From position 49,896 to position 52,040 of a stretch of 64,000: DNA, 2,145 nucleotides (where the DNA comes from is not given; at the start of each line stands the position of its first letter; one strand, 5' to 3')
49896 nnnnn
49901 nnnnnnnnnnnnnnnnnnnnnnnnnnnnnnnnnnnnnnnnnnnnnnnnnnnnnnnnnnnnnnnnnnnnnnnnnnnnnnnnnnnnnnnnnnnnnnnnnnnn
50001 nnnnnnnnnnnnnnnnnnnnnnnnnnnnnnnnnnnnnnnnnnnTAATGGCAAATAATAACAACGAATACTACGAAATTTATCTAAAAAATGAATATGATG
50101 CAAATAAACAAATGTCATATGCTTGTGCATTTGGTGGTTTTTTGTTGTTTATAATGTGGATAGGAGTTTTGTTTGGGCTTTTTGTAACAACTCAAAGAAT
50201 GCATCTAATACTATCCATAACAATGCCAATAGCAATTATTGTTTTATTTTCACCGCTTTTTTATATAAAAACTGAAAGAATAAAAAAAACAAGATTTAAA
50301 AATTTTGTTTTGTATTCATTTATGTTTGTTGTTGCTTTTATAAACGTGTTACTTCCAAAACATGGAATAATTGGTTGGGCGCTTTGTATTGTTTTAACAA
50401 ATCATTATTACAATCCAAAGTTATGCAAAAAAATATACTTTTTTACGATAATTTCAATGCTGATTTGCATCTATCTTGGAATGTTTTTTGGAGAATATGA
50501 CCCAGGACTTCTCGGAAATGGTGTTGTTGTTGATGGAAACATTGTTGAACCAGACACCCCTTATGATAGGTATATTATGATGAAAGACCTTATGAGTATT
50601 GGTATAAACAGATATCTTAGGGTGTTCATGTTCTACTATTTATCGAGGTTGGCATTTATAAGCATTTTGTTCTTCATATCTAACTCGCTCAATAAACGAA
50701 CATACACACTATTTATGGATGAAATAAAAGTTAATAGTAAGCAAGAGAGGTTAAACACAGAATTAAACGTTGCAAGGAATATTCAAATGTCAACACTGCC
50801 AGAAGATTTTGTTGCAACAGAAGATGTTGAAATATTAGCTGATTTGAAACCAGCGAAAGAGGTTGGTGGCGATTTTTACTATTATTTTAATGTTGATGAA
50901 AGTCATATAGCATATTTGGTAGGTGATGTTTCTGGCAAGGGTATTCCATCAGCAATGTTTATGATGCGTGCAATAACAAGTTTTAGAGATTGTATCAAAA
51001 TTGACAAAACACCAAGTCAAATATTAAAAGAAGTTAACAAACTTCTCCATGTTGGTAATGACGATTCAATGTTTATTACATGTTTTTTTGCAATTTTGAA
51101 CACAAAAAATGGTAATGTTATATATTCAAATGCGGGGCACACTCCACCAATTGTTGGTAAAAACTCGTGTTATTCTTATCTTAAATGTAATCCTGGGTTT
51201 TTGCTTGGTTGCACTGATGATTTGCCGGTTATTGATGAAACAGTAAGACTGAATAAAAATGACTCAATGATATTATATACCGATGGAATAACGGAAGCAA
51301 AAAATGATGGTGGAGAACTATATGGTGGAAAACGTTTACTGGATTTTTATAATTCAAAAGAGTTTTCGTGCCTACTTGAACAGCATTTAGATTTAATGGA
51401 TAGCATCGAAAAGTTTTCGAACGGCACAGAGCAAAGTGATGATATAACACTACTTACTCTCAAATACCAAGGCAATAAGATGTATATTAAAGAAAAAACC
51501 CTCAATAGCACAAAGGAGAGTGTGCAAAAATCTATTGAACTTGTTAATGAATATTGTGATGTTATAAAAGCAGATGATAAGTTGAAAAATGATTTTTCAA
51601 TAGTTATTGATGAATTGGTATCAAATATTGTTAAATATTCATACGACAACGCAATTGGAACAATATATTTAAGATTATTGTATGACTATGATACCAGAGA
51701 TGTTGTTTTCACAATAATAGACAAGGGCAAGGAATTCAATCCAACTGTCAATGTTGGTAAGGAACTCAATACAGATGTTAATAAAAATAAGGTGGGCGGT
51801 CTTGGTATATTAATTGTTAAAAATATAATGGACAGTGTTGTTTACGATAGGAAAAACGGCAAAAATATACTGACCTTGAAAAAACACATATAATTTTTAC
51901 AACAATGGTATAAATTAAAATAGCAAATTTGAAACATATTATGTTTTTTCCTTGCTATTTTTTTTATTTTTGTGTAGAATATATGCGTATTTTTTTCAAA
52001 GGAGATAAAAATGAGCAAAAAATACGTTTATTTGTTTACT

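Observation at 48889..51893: Self-contained partner-switching module with no sigma factor: STAS fused to a kinase-like domain, coupled to a membrane PP2C plus RsbW-like kinase fusion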

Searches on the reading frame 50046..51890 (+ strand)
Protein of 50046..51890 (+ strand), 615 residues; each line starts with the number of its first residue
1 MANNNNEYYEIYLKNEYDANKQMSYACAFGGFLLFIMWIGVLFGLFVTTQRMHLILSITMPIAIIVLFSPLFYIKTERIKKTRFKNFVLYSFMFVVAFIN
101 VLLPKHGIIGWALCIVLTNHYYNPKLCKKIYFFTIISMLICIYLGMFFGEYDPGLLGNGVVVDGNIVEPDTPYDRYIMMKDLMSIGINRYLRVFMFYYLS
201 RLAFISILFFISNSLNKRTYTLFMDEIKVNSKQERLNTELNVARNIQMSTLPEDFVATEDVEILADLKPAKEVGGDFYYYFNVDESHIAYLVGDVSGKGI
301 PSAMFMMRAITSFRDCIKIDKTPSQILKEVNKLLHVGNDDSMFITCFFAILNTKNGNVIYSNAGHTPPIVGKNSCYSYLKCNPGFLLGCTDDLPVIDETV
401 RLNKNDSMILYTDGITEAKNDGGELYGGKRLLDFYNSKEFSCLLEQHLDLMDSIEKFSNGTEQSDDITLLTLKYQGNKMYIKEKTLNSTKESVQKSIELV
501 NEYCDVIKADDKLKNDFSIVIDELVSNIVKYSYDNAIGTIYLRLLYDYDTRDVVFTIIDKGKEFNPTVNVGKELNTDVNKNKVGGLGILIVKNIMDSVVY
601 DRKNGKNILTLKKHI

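Call 3: search_protein_families(library=pfam, proteins=[window:50046-51890:+], max_evalue=0.01)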
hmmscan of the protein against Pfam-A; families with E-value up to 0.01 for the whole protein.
window:50046-51890:+ (615 aa): 3 families
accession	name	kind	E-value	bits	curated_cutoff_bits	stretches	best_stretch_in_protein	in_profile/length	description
PF07228.17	SpoIIE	-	6.1e-44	150.7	25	1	285-474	2-191/192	Stage II sporulation protein E (SpoIIE)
PF13581.12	HATPase_c_2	-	8.7e-19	68.2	27.4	1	488-613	3-127/127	Histidine kinase-like ATPase domain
PF02518.31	HATPase_c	-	2.7e-05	25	26.4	1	518-596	7-85/111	Histidine kinase-, DNA gyrase B-, and HSP90-like ATPase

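Call 4: search_protein_families(library=ncbifam, proteins=[window:50046-51890:+], max_evalue=0.01)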
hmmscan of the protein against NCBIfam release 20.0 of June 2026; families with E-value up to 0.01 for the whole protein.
window:50046-51890:+ (615 aa): 6 families
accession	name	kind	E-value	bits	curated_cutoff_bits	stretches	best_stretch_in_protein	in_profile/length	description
NF045505.1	RR_RssB_Pseudo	equivalog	1.8e-15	56.9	700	1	233-418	149-341/394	two-component system response regulator RssB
NF038263.1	prot_phos_SiaA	equivalog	6.2e-11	41.6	700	1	215-473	390-656/658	biofilm regulation protein phosphatase SiaA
NF003144.0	PRK04069.1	equivalog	4.7e-08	32.6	145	1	515-611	41-140/161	anti-sigma B factor RsbW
TIGR01925.2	spIIAB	equivalog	1e-05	25.5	135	1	515-606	36-126/137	anti-sigma F factor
TIGR02865.1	spore_II_E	equivalog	1.5e-05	23.3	490.8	1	265-421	558-713/764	stage II sporulation protein E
TIGR01924.1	rsbW_low_gc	equivalog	2.3e-05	23.9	155.05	1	515-608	41-137/159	anti-sigma B factor RsbW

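Call 21: find_homologous_proteins(query=window:50046-51890:+, max_evalue=0.001)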
Query window:50046-51890:+ (615 aa): 5399 proteins with E <= 0.001 among 8000 candidates; the best 120 are listed.
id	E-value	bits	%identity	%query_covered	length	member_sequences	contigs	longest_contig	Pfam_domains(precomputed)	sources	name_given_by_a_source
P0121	0.0e+0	1366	98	100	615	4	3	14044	PF13581.13,PF07228.18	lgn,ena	-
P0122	0.0e+0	1162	82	100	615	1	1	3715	PF13581.13,PF02518.32,PF07228.18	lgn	-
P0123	5.2e-210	717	53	100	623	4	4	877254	PF13581.13,PF02518.32,PF07228.18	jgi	-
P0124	9.1e-210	716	53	100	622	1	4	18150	PF13581.13,PF07228.18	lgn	-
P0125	1.3e-209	716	52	99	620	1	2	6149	PF13581.13,PF07228.18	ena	-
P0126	2.5e-209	715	52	99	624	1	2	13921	PF13581.13,PF07228.18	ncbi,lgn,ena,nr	ncbi:MAG: SpoIIE family protein phosphatase [Bacilli bacterium]|nr:SpoIIE family protein phosphatase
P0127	2.5e-207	708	51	100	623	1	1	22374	PF13581.13,PF07228.18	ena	-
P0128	3.3e-207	708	50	100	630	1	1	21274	PF13581.13,PF07228.18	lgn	-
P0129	2.4e-206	705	51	99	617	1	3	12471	PF13581.13,PF02518.32,PF07228.18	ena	-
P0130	5.9e-206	704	50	100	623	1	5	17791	PF13581.13,PF07228.18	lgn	-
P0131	1.2e-205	703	50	99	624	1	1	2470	PF13581.13,PF02518.32,PF07228.18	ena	-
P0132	6.9e-205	700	52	100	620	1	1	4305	PF13581.13,PF07228.18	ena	-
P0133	1.9e-204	699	52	99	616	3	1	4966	PF13581.13,PF07228.18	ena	-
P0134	3.2e-204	698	51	100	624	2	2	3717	PF13581.13,PF07228.18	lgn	-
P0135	8.2e-203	693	50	100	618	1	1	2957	PF13581.13,PF07228.18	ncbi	-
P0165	2.0e-196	672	50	99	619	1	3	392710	PF13581.13,PF02518.32,PF07228.18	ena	-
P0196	1.2e-192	660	50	99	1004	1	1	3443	PF01740.27,PF13581.13,PF02518.32,PF07228.18,PF01636.30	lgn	-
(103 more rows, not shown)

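Call 55: find_encoding_contigs(protein=P0123, flank=6000, max_places=2)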
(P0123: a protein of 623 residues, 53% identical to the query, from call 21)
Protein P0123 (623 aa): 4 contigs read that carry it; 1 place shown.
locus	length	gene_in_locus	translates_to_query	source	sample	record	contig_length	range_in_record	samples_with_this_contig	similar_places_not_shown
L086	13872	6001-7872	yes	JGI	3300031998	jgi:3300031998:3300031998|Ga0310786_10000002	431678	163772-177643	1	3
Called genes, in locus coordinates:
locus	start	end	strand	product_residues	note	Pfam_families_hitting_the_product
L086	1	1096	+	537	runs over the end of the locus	PF06418:CTP_synth_N, PF00117:GATase, PF07722:Peptidase_C26 (faint)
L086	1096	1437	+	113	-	PF02635:DsrE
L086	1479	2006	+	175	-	PF00156:Pribosyltran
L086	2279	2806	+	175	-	PF00300:His_Phos_1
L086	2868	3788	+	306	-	-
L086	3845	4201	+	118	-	-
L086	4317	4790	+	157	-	-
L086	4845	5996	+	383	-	PF01740:STAS, PF13466:STAS_2 (weak), PF01636:APH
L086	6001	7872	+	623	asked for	PF02518:HATPase_c (faint), PF07228:SpoIIE, PF13581:HATPase_c_2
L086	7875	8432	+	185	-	PF02525:Flavodoxin_2, PF03358:FMN_red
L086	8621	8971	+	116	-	PF04221:RelB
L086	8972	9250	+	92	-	PF15738:YafQ_toxin, PF05016:ParE_toxin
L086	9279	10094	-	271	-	PF00781:DAGK_cat, PF19279:YegS_C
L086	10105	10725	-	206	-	PF07947:YhhN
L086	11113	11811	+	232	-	-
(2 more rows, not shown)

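Call 56: find_encoding_contigs(protein=P0165, flank=6000, max_places=2)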
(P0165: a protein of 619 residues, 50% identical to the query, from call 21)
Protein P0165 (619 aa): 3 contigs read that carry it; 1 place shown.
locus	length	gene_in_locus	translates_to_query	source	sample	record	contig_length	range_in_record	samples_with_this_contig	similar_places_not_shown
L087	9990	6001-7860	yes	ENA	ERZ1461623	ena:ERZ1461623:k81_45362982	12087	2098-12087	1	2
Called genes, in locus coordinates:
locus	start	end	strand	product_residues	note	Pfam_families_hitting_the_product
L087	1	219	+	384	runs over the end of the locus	PF01979:Amidohydro_1, PF07969:Amidohydro_3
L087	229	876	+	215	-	-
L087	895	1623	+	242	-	PF00005:ABC_tran, PF13304:AAA_21 (weak)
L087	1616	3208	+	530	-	-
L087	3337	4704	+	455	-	PF01938:TRAM, PF05958:tRNA_U5-meth_tr, PF03602:Cons_hypoth95 (weak), PF05175:MTS (weak), PF09445:Methyltransf_15 (weak), PF13847:Methyltransf_31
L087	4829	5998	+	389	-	PF01740:STAS, PF01636:APH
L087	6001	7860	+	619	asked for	PF02518:HATPase_c (faint), PF07228:SpoIIE, PF13581:HATPase_c_2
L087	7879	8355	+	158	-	PF00583:Acetyltransf_1, PF13673:Acetyltransf_10, PF13508:Acetyltransf_7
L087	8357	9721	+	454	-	PF02127:Peptidase_M18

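Call 57: find_encoding_contigs(protein=P0196, flank=3000, max_places=2)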
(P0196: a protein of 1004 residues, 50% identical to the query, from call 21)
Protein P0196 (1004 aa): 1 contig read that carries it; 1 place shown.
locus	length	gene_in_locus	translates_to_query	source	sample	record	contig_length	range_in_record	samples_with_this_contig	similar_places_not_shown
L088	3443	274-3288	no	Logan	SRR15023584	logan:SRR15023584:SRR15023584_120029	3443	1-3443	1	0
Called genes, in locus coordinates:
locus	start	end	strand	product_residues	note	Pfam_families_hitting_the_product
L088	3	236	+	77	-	?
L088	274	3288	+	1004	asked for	PF01740:STAS, PF01636:APH, PF02518:HATPase_c (faint), PF07228:SpoIIE, PF13581:HATPase_c_2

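Call 65: search_protein_families(library=padloc, proteins=[window:50046-51890:+], max_evalue=0.001)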
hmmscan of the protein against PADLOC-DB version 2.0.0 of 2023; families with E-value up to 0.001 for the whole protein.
window:50046-51890:+ (615 aa): 0 families

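Call 72: predict_structure(alignment_id=A4)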
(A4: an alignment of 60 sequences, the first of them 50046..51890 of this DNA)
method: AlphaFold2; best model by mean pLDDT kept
length: 615 residues; sequences in the alignment: 60
mean_pLDDT: 84.7   pTM: 0.57
mean pLDDT of the five models: 84.7, 83.6, 82.9, 81.7, 80.1
residues with pLDDT >= 90: 189; 70-90: 379; 50-70: 43; < 50: 4
segments of 3 or more residues with pLDDT < 50: 1-4
pLDDT, mean of each block of 10 residues (from residue 1): 61 85 92 92 84 88 93 87 88 92 82 89 88 93 89 81 75 87 88 90 92 84 72 72 78 74 81 81 88 88 88 88 93 86 92 92 92 90 86 91 91 88 87 88 81 85 82 82 86 90 89 90 87 83 85 87 70 61 62 83 77 87
secondary structure, 60 per line:
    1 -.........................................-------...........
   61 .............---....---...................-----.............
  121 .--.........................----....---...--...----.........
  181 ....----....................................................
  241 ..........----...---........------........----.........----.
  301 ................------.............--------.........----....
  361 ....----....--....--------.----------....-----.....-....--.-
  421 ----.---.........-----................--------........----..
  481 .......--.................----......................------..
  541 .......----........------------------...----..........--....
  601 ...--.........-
elements in order: H2-42 H50-73 H77-80 H84-102 H108-121 H124-148 H153-156 E160-162 E165-167 H172-184 H189-250 E255-257 E261-268 E275-282 E287-295 H300-316 H323-335 E344-352 E357-364 E369-372 E375-378 E398-401 E407-411 H413-416 H429-437 H443-458 E467-474 E479-487 H490-506 H511-532 E539-547 E552-559 H585-594 E597-603 E606-614

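Call 75: fold_search(model_id=the predicted structure, library=pdb)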
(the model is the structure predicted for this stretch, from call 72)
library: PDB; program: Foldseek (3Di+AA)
matches with E <= 10: 347; with E <= 0.001: 145
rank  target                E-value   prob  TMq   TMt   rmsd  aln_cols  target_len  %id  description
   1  3ke6_A                7.4e-18  1.00  0.32  0.53  14.7       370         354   23  The crystal structure of the RsbU and RsbW domains of Rv1364c from Mycobacterium tuberculosis (released 2010-11-10)
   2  3ke6_B                1.7e-17  1.00  0.30  0.51  15.1       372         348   23  The crystal structure of the RsbU and RsbW domains of Rv1364c from Mycobacterium tuberculosis (released 2010-11-10)
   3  3f79_B                1.2e-13  1.00  0.31  0.78   5.1       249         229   25  Structure of pseudo-centered cell crystal form of the C-terminal phosphatase domain of P. aeruginosa RssB (released 2009-11-24)
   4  3f79_F                2.2e-13  1.00  0.31  0.74   5.3       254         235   24  Structure of pseudo-centered cell crystal form of the C-terminal phosphatase domain of P. aeruginosa RssB (released 2009-11-24)
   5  3f79_E                2.7e-13  1.00  0.29  0.72   5.6       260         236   23  Structure of pseudo-centered cell crystal form of the C-terminal phosphatase domain of P. aeruginosa RssB (released 2009-11-24)
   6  3f7a_B                3.4e-13  1.00  0.35  0.55   5.3       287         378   22  Structure of Orthorhombic crystal form of Pseudomonas aeruginosa RssB (released 2009-11-24)
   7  3f79_D                1.0e-12  1.00  0.31  0.78   4.7       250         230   24  Structure of pseudo-centered cell crystal form of the C-terminal phosphatase domain of P. aeruginosa RssB (released 2009-11-24)
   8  3f79_C                1.4e-12  1.00  0.32  0.78   4.8       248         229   26  Structure of pseudo-centered cell crystal form of the C-terminal phosphatase domain of P. aeruginosa RssB (released 2009-11-24)
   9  3eq2_B                1.6e-12  1.00  0.32  0.52   6.5       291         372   24  Structure of Hexagonal Crystal form of Pseudomonas aeruginosa RssB (released 2009-10-20)
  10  3es2_A                2.2e-12  1.00  0.30  0.76   7.1       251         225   25  Structure of the C-terminal phosphatase domain of P. aeruginonsa RssB (released 2009-10-20)
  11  3eq2_A                2.2e-12  1.00  0.33  0.52   8.1       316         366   19  Structure of Hexagonal Crystal form of Pseudomonas aeruginosa RssB (released 2009-10-20)
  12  3f7a_A                1.8e-11  1.00  0.33  0.52   9.8       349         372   19  Structure of Orthorhombic crystal form of Pseudomonas aeruginosa RssB (released 2009-11-24)
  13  6k4e_B                2.7e-11  1.00  0.35  0.82   2.7       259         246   22  SiaA-PP2C domain of Pseudomonas aeruginosa (released 2019-06-26)
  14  3f79_A                5.8e-11  1.00  0.29  0.72   5.6       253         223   24  Structure of pseudo-centered cell crystal form of the C-terminal phosphatase domain of P. aeruginosa RssB (released 2009-11-24)
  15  6k4e_A                2.1e-10  1.00  0.34  0.81   2.8       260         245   21  SiaA-PP2C domain of Pseudomonas aeruginosa (released 2019-06-26)
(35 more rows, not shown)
